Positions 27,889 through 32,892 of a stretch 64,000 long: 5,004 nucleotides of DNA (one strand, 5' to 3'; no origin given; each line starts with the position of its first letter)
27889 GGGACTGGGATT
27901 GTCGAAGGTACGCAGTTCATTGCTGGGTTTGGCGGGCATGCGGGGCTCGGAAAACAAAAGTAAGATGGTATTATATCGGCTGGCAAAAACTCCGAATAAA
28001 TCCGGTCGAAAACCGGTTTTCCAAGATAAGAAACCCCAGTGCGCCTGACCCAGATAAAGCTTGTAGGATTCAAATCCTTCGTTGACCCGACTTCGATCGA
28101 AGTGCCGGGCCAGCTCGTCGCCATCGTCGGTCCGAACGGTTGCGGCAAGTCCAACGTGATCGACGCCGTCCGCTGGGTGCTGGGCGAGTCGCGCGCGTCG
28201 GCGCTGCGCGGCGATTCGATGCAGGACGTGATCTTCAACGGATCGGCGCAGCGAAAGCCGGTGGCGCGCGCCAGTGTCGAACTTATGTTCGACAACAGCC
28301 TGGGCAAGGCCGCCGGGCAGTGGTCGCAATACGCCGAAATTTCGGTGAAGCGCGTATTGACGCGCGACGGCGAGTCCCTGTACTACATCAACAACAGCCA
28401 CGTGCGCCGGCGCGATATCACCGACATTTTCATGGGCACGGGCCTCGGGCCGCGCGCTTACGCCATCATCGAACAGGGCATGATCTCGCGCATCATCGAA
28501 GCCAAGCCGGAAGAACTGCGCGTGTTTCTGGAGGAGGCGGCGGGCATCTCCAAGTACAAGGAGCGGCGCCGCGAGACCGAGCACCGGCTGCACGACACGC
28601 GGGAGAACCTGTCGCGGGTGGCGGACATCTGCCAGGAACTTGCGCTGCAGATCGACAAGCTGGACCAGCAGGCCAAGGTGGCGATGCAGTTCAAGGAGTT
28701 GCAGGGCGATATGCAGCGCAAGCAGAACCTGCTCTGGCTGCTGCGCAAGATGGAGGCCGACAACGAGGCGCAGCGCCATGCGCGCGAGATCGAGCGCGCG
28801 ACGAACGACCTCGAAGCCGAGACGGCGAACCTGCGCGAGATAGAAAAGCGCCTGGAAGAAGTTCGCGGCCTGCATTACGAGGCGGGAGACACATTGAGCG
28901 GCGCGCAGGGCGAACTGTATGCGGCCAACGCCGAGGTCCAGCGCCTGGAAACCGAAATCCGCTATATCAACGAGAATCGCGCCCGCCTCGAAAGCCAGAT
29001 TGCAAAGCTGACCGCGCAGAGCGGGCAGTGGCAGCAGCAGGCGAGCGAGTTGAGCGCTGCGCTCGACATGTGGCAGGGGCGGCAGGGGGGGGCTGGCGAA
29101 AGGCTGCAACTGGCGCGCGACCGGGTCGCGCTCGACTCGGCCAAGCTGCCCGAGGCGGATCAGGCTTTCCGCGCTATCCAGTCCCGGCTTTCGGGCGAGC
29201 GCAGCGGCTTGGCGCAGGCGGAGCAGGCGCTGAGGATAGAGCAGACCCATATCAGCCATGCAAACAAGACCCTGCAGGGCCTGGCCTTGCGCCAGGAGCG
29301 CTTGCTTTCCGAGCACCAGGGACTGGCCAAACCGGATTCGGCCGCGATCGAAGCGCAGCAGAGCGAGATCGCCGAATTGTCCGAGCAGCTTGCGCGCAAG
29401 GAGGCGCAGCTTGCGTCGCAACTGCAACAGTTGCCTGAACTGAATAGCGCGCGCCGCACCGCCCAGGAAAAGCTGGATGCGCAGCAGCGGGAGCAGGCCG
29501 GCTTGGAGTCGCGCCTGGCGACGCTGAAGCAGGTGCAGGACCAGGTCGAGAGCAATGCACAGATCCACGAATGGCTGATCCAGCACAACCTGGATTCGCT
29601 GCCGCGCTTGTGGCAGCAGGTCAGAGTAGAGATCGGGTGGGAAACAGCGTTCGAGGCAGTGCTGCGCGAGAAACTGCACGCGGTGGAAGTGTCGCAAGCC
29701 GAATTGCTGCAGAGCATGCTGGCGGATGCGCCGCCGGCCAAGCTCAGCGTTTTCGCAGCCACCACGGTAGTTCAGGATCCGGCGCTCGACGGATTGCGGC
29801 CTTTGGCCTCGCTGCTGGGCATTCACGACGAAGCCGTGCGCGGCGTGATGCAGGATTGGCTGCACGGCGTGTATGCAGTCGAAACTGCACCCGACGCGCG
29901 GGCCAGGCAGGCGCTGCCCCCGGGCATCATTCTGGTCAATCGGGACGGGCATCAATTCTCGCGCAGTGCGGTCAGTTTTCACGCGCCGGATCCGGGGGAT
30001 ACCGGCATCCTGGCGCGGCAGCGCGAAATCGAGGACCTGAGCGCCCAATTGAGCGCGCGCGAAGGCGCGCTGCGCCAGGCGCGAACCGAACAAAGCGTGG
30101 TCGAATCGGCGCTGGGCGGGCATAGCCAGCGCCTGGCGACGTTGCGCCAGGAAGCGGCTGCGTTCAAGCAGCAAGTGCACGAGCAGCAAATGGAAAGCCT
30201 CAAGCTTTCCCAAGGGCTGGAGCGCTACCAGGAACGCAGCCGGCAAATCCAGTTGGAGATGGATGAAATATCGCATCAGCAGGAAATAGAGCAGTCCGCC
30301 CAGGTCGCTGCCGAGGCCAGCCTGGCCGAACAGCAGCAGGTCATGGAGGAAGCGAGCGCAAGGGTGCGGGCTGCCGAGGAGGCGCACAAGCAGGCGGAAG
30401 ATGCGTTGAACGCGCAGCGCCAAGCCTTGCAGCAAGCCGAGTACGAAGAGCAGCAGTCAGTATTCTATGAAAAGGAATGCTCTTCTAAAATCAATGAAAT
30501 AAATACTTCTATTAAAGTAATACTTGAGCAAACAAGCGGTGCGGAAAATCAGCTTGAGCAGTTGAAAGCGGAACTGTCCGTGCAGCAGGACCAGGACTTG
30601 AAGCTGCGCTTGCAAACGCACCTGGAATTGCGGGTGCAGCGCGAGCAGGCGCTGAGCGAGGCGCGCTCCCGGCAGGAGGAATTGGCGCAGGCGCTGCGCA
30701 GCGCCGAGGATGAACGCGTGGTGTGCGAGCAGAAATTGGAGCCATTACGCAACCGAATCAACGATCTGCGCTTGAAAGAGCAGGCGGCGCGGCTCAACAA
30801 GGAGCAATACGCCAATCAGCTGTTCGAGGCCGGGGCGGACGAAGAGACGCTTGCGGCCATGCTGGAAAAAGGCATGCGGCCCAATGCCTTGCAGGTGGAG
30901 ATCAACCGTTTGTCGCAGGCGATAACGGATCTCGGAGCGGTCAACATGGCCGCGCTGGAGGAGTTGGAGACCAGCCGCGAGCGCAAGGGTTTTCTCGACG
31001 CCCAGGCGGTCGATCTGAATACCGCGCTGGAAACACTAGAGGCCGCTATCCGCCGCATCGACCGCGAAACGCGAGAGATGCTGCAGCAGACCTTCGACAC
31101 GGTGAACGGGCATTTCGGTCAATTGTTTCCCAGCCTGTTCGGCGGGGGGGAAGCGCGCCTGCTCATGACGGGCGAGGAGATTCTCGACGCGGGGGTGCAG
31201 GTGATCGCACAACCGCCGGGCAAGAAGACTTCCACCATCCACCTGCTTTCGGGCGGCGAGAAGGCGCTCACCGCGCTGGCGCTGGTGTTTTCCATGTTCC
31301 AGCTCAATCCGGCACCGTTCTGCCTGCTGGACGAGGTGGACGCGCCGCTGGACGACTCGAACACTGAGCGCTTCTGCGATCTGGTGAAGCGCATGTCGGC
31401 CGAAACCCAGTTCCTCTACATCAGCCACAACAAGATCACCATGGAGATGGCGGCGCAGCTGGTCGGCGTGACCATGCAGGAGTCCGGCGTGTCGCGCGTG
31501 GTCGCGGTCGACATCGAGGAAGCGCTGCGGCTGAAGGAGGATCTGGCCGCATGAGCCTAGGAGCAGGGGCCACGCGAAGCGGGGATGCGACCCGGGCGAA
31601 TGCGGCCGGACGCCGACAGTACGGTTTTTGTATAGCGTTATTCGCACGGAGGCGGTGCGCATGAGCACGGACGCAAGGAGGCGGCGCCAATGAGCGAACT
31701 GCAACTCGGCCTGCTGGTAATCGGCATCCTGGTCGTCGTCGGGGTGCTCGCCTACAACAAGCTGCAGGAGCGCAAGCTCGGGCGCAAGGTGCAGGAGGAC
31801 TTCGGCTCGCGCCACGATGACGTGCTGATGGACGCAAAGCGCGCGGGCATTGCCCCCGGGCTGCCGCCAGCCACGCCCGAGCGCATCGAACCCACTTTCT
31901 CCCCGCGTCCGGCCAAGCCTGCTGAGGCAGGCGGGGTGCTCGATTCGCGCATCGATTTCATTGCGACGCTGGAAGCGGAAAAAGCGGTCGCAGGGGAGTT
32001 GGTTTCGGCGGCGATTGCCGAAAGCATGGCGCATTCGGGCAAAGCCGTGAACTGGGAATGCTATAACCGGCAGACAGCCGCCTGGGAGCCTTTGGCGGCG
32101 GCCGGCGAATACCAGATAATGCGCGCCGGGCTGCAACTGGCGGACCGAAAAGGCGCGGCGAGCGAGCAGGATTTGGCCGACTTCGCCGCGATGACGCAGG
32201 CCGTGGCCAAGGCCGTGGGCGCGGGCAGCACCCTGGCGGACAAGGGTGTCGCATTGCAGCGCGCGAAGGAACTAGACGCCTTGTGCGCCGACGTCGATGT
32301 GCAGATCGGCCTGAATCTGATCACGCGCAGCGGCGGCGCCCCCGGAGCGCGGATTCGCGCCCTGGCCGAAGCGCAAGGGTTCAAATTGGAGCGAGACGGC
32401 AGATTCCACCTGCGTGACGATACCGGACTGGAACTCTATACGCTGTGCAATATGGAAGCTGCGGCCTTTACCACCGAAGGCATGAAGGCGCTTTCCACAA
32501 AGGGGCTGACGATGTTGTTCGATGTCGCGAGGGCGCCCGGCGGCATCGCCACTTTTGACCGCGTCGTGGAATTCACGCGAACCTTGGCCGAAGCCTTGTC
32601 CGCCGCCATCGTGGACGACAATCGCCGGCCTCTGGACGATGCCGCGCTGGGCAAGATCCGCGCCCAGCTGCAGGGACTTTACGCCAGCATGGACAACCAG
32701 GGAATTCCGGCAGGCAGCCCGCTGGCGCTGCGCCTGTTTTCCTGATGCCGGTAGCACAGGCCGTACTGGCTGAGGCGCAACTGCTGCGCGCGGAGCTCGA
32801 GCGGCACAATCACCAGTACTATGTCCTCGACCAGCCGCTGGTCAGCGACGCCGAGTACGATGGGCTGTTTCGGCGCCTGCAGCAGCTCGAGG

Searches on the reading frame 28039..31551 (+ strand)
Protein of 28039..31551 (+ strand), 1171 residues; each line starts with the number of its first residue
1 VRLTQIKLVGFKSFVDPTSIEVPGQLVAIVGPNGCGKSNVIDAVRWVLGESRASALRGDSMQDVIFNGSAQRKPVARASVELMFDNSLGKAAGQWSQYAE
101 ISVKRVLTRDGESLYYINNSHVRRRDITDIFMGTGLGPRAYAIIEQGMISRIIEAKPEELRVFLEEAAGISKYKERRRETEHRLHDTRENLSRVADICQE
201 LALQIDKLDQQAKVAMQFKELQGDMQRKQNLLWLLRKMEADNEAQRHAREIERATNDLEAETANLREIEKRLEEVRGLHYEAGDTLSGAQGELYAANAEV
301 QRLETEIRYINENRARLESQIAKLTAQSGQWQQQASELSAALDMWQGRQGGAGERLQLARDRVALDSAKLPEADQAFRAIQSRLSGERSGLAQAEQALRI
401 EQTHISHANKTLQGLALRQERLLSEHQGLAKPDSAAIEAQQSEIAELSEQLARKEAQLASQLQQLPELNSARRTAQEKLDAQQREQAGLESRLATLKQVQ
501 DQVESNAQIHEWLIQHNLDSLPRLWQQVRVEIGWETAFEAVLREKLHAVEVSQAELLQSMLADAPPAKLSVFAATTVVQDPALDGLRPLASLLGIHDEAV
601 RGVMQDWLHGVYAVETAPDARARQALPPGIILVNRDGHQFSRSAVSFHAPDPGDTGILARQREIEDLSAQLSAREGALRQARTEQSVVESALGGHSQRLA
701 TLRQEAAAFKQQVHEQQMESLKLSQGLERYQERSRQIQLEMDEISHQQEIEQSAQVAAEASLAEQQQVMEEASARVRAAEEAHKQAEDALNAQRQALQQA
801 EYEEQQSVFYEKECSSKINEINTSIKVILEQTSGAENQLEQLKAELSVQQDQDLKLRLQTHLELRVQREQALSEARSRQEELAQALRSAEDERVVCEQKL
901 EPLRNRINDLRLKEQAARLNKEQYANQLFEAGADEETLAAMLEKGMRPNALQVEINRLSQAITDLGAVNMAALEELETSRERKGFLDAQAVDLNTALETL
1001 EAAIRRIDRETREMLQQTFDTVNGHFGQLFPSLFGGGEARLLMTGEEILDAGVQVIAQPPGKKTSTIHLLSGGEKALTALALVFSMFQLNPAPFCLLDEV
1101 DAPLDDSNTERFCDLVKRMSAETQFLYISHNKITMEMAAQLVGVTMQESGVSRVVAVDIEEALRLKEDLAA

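Call 52: search_protein_families(library=pfam, proteins=[window:28039-31551:+], max_evalue=0.001)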
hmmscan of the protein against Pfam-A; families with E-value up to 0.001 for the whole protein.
window:28039-31551:+ (1171 aa): 6 families
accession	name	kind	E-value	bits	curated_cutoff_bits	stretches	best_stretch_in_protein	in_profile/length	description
PF02463.25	SMC_N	-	9.3e-65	218.6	40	1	3-1152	2-219/220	RecF/RecN/SMC N terminal domain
PF13476.12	AAA_23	-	6.6e-15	56.7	27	1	5-261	1-199/201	AAA domain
PF13304.12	AAA_21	-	3.1e-11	44.3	27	1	26-81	1-61/304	AAA domain, putative AbiEii toxin, Type IV TA system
PF06470.18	SMC_hinge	-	4.8e-09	37.1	22.5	1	521-622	5-114/116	SMC proteins Flexible Hinge Domain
PF13175.12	AAA_15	-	2.8e-06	27.6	32.1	1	1-85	1-55/374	AAA ATPase domain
PF13555.12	AAA_29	-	2.2e-05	24.5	27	1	3-48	1-46/61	P-loop containing region of AAA domain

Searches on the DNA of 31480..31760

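Call 56: search_rna_families(source=window, start=31480, end=31760, threshold=evalue, max_evalue=10)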
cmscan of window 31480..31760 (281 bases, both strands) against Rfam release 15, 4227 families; matches with E-value up to 10: 1.
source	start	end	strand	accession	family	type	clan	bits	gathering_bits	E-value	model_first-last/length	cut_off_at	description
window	31543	31634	+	RF01383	GRIK4_3p_UTR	Gene;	-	17.9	38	0.26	1-94/94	no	GRIK4 3 prime UTR element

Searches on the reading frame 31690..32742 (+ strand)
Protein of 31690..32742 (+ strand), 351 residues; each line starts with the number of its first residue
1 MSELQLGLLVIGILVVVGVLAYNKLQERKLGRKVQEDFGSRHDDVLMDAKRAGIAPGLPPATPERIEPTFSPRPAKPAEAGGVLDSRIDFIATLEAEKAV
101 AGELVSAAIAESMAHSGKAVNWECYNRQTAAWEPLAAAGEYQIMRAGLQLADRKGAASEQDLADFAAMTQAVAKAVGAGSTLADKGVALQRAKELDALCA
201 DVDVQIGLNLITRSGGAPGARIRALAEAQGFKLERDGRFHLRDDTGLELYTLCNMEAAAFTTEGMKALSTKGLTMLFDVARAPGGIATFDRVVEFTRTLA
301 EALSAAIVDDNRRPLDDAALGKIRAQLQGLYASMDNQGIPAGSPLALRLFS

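Call 52: search_protein_families(library=pfam, proteins=[window:31690-32742:+], max_evalue=0.001)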
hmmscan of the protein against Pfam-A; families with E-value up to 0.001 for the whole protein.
window:31690-32742:+ (351 aa): 1 family
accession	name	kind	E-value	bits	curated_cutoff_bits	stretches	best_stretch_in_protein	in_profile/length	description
PF04354.18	ZipA_C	-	5.1e-25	88.2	23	1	206-326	3-128/128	ZipA, C-terminal FtsZ-binding domain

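Call 71: find_homologous_proteins(query=window:31690-32742:+, max_evalue=1e-30)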
Query window:31690-32742:+ (351 aa): 705 proteins with E <= 1e-30 among 8000 candidates; the best 120 are listed.
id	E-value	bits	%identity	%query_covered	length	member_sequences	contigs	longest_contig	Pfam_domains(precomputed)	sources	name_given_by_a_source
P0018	4.9e-221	751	100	100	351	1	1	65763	PF04354.19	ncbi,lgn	-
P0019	1.1e-186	638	85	100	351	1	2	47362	PF04354.19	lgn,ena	-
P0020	3.0e-185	633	84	100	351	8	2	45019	PF04354.19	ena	-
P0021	2.2e-169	581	79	100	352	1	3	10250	PF04354.19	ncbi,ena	-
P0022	4.9e-167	573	76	100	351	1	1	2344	PF04354.19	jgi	-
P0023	6.5e-164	563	75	100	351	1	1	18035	PF04354.19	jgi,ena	-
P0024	3.1e-163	561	75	100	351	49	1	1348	PF04354.19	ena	-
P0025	8.0e-163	559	74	100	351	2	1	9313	PF04354.19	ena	-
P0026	1.1e-162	559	75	100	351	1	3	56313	PF04354.19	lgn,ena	-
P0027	2.7e-162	558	75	100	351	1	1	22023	PF04354.19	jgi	jgi:hypothetical protein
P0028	1.4e-160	552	74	100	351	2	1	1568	PF04354.19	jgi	-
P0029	6.8e-160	550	73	100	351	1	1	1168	PF04354.19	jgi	jgi:hypothetical protein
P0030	2.1e-159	548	74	100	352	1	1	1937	PF04354.19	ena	-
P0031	6.1e-158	543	73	100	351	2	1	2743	PF04354.19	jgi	jgi:hypothetical protein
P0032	9.1e-158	543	72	100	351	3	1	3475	PF04354.19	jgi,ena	-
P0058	2.2e-151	522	70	100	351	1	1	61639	PF04354.19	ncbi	-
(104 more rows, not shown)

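Call 72: find_encoding_contigs(protein=P0019, flank=800, max_places=1)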
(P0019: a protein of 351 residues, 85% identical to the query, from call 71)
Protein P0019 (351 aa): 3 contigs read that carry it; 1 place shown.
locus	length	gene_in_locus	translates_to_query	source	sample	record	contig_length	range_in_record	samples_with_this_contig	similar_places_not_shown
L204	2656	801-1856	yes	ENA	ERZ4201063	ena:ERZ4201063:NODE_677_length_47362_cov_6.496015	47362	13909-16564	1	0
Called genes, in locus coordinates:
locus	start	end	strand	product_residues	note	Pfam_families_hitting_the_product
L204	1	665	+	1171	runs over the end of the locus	PF02463:SMC_N, PF13175:AAA_15 (weak), PF13304:AAA_21 (weak), PF13476:AAA_23, PF06470:SMC_hinge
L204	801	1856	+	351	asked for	PF04354:ZipA_C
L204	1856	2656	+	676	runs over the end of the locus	PF22745:Nlig-Ia, PF01653:DNA_ligase_aden, PF03120:OB_DNA_ligase, PF03119:DNA_ligase_ZBD, PF14520:HHH_5 (faint), PF12826:HHH_2, PF00533:BRCT, PF12738:PTCB-BRCT (weak)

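Call 73: find_encoding_contigs(protein=P0020, flank=800, max_places=1)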
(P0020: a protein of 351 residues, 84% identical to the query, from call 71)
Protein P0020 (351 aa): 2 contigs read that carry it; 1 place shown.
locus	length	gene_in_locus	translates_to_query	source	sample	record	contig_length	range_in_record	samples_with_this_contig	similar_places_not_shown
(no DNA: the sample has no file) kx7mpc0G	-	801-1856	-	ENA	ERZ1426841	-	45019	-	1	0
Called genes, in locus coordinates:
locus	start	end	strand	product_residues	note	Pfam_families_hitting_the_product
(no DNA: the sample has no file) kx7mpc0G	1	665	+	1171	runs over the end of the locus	PF02463:SMC_N, PF13175:AAA_15 (weak), PF13304:AAA_21 (weak), PF13476:AAA_23, PF06470:SMC_hinge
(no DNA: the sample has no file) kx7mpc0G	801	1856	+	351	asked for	PF04354:ZipA_C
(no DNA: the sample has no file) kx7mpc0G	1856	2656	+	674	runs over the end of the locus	PF22745:Nlig-Ia, PF01653:DNA_ligase_aden, PF03120:OB_DNA_ligase, PF03119:DNA_ligase_ZBD, PF12826:HHH_2, PF14520:HHH_5 (weak), PF00533:BRCT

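Call 74: find_encoding_contigs(protein=P0021, flank=800, max_places=1)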
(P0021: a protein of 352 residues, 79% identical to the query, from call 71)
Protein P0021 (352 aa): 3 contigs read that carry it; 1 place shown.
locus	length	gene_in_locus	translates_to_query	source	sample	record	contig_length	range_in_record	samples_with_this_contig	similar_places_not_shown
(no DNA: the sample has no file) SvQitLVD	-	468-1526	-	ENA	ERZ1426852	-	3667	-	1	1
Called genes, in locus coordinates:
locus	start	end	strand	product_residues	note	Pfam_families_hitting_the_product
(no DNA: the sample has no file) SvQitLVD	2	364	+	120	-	?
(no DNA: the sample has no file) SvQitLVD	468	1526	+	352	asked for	PF04354:ZipA_C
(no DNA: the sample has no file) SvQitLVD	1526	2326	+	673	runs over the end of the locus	PF22745:Nlig-Ia, PF01653:DNA_ligase_aden, PF03120:OB_DNA_ligase, PF03119:DNA_ligase_ZBD, PF12826:HHH_2, PF14520:HHH_5 (weak), PF00533:BRCT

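Call 75: find_encoding_contigs(protein=P0023, flank=800, max_places=1)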
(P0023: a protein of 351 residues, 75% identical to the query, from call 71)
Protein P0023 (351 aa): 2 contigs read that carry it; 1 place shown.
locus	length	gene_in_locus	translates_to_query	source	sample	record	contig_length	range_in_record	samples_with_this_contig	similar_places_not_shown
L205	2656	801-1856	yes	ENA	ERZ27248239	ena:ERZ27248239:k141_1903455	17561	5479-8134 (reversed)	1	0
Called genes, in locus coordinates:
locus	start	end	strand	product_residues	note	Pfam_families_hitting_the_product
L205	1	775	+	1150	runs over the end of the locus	PF02463:SMC_N, PF13304:AAA_21 (weak), PF13476:AAA_23, PF06470:SMC_hinge (weak)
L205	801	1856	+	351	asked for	PF04354:ZipA_C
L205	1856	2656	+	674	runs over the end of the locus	PF22745:Nlig-Ia, PF01653:DNA_ligase_aden, PF03120:OB_DNA_ligase, PF03119:DNA_ligase_ZBD, PF12826:HHH_2, PF14520:HHH_5 (weak), PF00533:BRCT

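Call 76: find_encoding_contigs(protein=P0026, flank=800, max_places=1)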
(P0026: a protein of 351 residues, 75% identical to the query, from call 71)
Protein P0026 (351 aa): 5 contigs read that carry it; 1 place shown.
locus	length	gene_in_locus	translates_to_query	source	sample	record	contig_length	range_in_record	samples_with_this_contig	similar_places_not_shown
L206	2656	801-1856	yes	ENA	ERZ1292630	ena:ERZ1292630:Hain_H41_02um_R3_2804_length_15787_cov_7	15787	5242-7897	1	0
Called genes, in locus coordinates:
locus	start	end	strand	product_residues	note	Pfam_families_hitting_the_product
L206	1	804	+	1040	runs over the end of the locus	PF02463:SMC_N, PF06470:SMC_hinge (faint)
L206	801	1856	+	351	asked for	PF04354:ZipA_C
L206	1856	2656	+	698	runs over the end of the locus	PF22745:Nlig-Ia, PF01653:DNA_ligase_aden, PF03120:OB_DNA_ligase, PF03119:DNA_ligase_ZBD, PF14520:HHH_5 (faint), PF12826:HHH_2, PF00533:BRCT, PF12738:PTCB-BRCT (weak)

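Call 77: find_encoding_contigs(protein=P0058, flank=800, max_places=1)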
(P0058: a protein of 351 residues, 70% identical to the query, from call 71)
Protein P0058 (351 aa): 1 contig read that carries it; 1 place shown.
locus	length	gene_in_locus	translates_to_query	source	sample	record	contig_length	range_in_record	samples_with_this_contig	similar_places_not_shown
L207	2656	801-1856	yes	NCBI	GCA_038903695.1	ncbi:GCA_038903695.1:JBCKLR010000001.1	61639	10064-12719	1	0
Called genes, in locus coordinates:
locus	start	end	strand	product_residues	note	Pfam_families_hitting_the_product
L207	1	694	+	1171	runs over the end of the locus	PF02463:SMC_N, PF13304:AAA_21 (weak), PF13476:AAA_23, PF06470:SMC_hinge (weak)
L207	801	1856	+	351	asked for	PF04354:ZipA_C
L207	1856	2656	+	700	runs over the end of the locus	PF22745:Nlig-Ia, PF01653:DNA_ligase_aden, PF03120:OB_DNA_ligase, PF03119:DNA_ligase_ZBD, PF14520:HHH_5 (faint), PF12826:HHH_2, PF00533:BRCT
